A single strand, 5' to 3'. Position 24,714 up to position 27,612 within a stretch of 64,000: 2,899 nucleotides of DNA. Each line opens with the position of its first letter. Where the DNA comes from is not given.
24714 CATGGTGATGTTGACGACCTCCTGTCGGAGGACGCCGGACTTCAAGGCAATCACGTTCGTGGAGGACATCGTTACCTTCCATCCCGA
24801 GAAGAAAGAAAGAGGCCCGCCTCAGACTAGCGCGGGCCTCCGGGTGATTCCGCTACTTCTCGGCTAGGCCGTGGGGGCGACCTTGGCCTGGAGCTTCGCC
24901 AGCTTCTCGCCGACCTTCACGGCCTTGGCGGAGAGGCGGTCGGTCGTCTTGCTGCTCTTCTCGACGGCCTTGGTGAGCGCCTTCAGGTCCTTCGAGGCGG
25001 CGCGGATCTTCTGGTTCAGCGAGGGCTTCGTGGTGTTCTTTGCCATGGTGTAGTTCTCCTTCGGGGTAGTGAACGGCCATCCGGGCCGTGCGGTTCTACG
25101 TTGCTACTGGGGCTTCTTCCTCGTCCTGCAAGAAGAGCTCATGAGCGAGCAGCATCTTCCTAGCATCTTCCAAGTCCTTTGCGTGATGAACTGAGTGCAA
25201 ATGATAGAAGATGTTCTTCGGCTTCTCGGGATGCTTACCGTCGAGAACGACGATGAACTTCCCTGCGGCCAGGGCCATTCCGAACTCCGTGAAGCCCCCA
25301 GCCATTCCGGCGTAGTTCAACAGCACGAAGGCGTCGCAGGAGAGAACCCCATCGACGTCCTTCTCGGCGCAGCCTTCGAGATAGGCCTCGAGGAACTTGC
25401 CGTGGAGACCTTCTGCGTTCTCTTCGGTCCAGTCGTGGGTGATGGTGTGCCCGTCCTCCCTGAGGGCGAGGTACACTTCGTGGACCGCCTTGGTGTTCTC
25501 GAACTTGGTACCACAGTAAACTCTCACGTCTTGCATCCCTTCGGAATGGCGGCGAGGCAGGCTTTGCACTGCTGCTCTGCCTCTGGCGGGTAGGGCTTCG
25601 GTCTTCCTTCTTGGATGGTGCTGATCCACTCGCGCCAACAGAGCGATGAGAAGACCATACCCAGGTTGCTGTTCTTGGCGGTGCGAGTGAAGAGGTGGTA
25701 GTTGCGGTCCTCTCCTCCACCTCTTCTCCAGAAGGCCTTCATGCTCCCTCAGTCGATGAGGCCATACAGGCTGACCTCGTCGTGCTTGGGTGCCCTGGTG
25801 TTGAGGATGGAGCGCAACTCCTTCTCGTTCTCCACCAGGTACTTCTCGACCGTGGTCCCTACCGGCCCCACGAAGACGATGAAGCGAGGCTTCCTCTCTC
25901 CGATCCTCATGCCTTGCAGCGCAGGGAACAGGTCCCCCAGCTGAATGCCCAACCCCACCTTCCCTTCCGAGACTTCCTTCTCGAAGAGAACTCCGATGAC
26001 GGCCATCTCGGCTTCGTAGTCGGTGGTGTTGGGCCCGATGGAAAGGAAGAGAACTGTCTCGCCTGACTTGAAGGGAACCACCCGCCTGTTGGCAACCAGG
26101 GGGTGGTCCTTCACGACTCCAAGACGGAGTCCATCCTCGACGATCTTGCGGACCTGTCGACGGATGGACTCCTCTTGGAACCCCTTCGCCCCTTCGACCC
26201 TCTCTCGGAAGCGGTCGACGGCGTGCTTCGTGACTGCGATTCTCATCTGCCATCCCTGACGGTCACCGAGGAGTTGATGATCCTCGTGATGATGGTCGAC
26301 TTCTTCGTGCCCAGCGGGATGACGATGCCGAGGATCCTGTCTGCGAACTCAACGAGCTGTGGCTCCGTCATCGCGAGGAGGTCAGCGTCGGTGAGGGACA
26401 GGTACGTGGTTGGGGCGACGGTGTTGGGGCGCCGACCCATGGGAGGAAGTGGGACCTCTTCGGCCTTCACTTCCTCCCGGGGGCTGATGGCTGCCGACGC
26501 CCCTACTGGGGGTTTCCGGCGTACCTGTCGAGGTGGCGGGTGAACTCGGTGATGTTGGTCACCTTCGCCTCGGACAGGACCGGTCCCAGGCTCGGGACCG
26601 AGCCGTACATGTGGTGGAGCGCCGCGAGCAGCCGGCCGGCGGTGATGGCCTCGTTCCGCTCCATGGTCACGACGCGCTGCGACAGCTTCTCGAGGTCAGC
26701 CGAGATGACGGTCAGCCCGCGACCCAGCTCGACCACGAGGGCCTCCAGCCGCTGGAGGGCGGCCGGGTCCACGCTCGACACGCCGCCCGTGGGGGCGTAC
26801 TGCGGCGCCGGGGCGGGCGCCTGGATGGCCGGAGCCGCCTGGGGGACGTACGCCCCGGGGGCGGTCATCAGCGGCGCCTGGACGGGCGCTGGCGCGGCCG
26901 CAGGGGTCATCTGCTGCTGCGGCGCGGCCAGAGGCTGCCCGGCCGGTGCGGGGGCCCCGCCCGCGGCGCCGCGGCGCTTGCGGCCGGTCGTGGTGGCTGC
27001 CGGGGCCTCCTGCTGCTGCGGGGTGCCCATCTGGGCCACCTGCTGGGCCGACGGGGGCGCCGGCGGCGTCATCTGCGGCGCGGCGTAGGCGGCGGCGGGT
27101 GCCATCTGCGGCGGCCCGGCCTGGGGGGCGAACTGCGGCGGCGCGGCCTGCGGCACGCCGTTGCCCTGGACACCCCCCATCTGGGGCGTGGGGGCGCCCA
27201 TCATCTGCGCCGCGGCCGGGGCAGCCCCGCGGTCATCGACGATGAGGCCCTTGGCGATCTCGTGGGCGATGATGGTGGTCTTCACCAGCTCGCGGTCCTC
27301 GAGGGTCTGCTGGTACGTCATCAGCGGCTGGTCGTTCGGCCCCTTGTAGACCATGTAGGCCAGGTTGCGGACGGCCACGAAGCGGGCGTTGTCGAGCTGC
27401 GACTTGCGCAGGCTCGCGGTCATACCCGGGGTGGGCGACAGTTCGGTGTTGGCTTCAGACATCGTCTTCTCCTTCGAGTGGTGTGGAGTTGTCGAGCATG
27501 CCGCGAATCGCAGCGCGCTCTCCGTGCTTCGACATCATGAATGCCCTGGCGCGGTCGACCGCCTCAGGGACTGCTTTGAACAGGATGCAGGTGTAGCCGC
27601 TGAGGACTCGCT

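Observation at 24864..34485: Three different nucleoid-protein types in one phage replication module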

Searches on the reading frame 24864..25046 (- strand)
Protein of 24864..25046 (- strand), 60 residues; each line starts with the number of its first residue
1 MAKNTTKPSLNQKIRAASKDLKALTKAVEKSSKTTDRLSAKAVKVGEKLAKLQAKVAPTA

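Call 5: search_protein_families(library=pfam, proteins=[window:24864-25046:-], max_evalue=10)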
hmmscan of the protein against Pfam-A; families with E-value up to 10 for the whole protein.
window:24864-25046:- (60 aa): 8 families
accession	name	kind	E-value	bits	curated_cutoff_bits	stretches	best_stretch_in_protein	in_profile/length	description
PF16088.10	BORCS7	-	0.0076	16.9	27.3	1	6-41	16-51/103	BLOC-1-related complex sub-unit 7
PF25450.1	Rab11-FIP3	-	0.022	15.5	31.9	1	4-56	53-105/125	Rab11-FIP3-like domain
PF20667.3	Sec10_N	-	0.032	14.8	27.4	1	10-53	40-83/118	Exocyst complex component Sec10, N-terminal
PF08317.16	Spc7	-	0.035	13.9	34.5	1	7-57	142-192/196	Spc7 kinetochore protein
PF11559.13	ADIP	-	0.039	14.5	34.3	1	6-57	53-104/151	Afadin- and alpha -actinin-Binding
PF12329.13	TMF_DNA_bd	-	0.06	13.8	35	1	3-42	31-70/74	TATA element modulatory factor 1 DNA binding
PF06103.16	DUF948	-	0.099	13.3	37.2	1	9-53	23-71/89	Bacterial protein of unknown function (DUF948)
PF04871.18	Uso1_p115_C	-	0.1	13.3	28.4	1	6-57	9-63/121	Uso1 / p115 like vesicle tethering protein, C terminal region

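Call 6: search_protein_families(library=phrogs, proteins=[window:24864-25046:-], max_evalue=1)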
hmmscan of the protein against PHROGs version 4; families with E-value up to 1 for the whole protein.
window:24864-25046:- (60 aa): 9 families
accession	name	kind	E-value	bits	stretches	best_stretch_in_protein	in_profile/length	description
phrog_16648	-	unknown function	0.012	16.3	1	7-58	75-126/153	-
phrog_739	-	lysis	0.026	15.7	1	8-55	30-77/122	Rz-like spanin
phrog_10613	-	tail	0.026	15.4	1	9-56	28-75/237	tail length tape measure protein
phrog_2990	-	unknown function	0.085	14.1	1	9-57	37-85/133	-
phrog_4502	-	unknown function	0.13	13.2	1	11-52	133-174/190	-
phrog_15612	-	unknown function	0.14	11.7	1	7-53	145-191/639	-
phrog_1009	-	unknown function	0.15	13.2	1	9-53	45-89/103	-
phrog_1272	-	tail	0.15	10.6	1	9-57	102-150/1606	tail length tape measure protein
phrog_15157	-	unknown function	0.16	12.9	1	30-46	17-33/55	-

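Call 13: search_solved_structures(query=window:24864-25046:-, max_evalue=10, show_alignments=2)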
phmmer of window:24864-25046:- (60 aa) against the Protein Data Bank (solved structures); distinct sequences matched with E-value up to 10: 4.
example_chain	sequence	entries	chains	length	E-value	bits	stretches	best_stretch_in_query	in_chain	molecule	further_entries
6hd0_G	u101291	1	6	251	1.7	12.7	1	6-45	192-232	Plant UBX domain-containing protein 1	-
3tkl_B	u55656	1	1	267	2.5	12.2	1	8-54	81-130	LidA protein, substrate of the Dot/Icm system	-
3sfv_B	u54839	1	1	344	2.7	12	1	8-54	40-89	LidA protein, substrate of the Dot/Icm system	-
3tnf_B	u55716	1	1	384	5.2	11.2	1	8-54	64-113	LidA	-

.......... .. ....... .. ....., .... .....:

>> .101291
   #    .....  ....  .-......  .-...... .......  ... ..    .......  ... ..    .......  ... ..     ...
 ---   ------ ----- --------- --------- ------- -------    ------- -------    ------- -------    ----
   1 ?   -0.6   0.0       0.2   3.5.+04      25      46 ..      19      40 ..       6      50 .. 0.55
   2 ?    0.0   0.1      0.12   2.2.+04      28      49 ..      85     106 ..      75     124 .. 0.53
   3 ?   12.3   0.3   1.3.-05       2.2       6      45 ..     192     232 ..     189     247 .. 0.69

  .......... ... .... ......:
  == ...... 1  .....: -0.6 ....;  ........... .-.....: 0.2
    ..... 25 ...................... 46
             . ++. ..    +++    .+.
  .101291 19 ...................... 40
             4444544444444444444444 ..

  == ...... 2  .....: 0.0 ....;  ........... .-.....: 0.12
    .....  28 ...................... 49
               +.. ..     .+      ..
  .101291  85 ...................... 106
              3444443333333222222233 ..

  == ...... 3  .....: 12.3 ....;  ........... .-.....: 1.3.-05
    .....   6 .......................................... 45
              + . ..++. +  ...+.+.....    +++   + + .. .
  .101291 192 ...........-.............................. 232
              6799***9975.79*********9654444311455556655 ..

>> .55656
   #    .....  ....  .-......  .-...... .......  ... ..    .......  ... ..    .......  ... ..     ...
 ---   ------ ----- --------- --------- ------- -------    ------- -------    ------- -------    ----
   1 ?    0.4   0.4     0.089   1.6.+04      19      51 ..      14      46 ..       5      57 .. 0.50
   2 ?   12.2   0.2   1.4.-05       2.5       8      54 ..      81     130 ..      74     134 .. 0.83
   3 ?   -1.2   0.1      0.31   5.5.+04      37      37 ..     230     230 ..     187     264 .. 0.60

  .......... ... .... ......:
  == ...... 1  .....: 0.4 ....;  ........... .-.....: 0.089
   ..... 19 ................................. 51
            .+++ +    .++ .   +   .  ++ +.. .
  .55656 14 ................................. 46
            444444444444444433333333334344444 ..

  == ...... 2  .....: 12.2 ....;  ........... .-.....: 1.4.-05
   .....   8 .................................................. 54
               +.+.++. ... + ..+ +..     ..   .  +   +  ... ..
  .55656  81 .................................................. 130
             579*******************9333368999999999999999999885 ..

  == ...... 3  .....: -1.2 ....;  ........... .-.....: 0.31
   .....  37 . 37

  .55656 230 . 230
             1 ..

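Call 15: find_homologous_proteins(query=window:24864-25046:-, max_evalue=0.01)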
Query window:24864-25046:- (60 aa): 2 proteins with E <= 0.01 among 4 candidates.
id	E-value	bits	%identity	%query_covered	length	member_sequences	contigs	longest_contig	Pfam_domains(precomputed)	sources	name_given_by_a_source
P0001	4.9e-20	87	87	100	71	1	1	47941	-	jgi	jgi:chemotaxis receptor (MCP) glutamine deamidase CheD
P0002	9.5e-15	71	75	100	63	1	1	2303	-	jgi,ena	-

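Call 18: find_encoding_contigs(protein=P0001, flank=10000, max_places=4)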
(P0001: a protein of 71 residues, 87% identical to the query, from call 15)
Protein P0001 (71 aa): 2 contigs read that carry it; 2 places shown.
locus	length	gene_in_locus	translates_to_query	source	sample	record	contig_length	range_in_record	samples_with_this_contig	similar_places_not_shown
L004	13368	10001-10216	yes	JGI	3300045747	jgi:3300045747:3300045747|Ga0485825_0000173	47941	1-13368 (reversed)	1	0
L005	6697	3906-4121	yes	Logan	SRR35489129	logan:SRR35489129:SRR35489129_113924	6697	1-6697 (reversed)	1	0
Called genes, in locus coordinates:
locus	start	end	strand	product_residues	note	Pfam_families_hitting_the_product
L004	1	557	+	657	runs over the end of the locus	PF01612:DNA_pol_A_exo1 (weak), PF00476:DNA_pol_A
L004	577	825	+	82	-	PF00216:Bac_DNA_binding, PF18291:HU-HIG (weak)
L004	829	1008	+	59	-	-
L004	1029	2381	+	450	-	PF00154:RecA_N (faint)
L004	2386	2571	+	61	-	-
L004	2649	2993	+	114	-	-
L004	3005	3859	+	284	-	-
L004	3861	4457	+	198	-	-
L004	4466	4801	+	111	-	-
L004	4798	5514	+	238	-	PF21448:DNMK (weak)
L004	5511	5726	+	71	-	-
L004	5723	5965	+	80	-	-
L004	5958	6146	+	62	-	-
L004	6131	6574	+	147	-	PF05866:RusA (weak)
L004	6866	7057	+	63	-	-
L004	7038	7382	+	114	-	-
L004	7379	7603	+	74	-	-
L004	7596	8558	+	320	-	-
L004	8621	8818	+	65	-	-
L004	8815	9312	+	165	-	-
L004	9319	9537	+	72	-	-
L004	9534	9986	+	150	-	-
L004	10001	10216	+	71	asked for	-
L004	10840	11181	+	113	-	-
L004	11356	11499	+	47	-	-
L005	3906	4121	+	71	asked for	-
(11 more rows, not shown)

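Call 49: search_protein_families(library=ncbifam, proteins=[window:24864-25046:-], max_evalue=0.1)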
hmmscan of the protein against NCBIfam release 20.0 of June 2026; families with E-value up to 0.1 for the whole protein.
window:24864-25046:- (60 aa): 2 families
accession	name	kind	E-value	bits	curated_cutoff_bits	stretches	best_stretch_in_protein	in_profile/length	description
NF040788.1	S-lay_SlaB_Mtsph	equivalog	0.0072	15.3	700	1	4-56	314-366/416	S-layer protein SlaB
TIGR04211.1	SH3_and_anchor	equivalog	0.019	14.6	65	1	6-56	60-110/198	TIGR04211 family SH3 domain-containing protein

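Call 81: predict_structure(alignment_id=A8)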
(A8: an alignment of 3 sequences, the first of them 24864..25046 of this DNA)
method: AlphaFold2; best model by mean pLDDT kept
length: 60 residues; sequences in the alignment: 3
mean_pLDDT: 82.7   pTM: 0.46
mean pLDDT of the five models: 82.7, 81.1, 80.8, 79.0, 77.2
residues with pLDDT >= 90: 20; 70-90: 30; 50-70: 8; < 50: 2
segments of 3 or more residues with pLDDT < 50: none
pLDDT, mean of each block of 10 residues (from residue 1): 68 91 91 86 89 71
secondary structure, 60 per line:
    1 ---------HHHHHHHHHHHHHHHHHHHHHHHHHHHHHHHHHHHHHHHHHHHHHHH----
elements in order: H10-56

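Call 89: search_solved_structures(query=A1, max_evalue=10)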
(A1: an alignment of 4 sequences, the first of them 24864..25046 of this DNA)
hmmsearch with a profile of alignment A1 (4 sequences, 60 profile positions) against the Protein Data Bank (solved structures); distinct sequences matched with E-value up to 10: 3.
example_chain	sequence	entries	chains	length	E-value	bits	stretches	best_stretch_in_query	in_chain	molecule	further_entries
3sfv_B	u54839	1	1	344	0.74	13.3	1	10-53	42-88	LidA protein, substrate of the Dot/Icm system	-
3tkl_B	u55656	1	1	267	0.78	13.2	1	10-53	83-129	LidA protein, substrate of the Dot/Icm system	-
8hr5_A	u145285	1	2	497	9.6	9.7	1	19-48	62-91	Transposase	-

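Call 93: fold_search(model_id=the predicted structure, library=viral)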
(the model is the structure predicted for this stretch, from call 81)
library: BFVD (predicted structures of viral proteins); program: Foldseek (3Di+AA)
matches with E <= 10: 6; with E <= 0.001: 0
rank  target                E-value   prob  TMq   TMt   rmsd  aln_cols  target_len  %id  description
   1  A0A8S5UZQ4            5.8e+00  0.13  0.29  0.26   1.1        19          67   32  Rubredoxin-like iron binding domain containing a [Myoviridae sp. ctGk74]
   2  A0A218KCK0            5.8e+00  0.06  0.21  0.19   3.6        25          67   44  (no name in the UniProt tables at hand)
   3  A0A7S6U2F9            6.9e+00  0.13  0.31  0.50   2.0        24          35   17  Uncharacterized protein [Klebsiella phage 066053]
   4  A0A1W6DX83            8.8e+00  0.13  0.35  0.18   1.4        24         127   29  Uncharacterized protein [Sphingobium phage Lacusarx]
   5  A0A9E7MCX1            8.8e+00  0.06  0.46  0.25   8.8        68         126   20  (no name in the UniProt tables at hand)
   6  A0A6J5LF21            9.6e+00  0.08  0.38  0.31   2.3        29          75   21  Uncharacterized protein [uncultured Caudovirales phage]

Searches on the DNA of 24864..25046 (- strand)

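Call 101: search_rna_families(source=L004, start=10217, end=10839, threshold=evalue, max_evalue=0.01)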
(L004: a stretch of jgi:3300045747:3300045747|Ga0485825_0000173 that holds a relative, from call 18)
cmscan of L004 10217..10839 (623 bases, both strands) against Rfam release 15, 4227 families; matches with E-value up to 0.01: 1.
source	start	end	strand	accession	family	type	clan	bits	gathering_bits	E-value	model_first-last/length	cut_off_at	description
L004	10277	10350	+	RF00005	tRNA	Gene; tRNA;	CL00001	51.1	29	4.9e-10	1-71/71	no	tRNA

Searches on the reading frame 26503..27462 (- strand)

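Call 22: search_protein_families(library=pfam, proteins=[window:26503-27462:-], max_evalue=0.01)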
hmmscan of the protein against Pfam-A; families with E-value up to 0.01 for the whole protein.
window:26503-27462:- (319 aa): 0 families

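Call 49: search_protein_families(library=ncbifam, proteins=[window:26503-27462:-], max_evalue=0.1)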
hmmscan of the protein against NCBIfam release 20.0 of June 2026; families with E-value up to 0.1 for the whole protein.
window:26503-27462:- (319 aa): 1 family
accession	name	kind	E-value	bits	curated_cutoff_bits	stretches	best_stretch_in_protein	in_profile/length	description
NF005846.3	PRK07764.1-6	equivalog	0.082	11.9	625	1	83-208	385-539/628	DNA polymerase III subunit gamma and tau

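Call 97: search_protein_families(library=phrogs, proteins=[window:26503-27462:-], max_evalue=0.001)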
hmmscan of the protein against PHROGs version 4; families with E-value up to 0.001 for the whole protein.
window:26503-27462:- (319 aa): 0 families
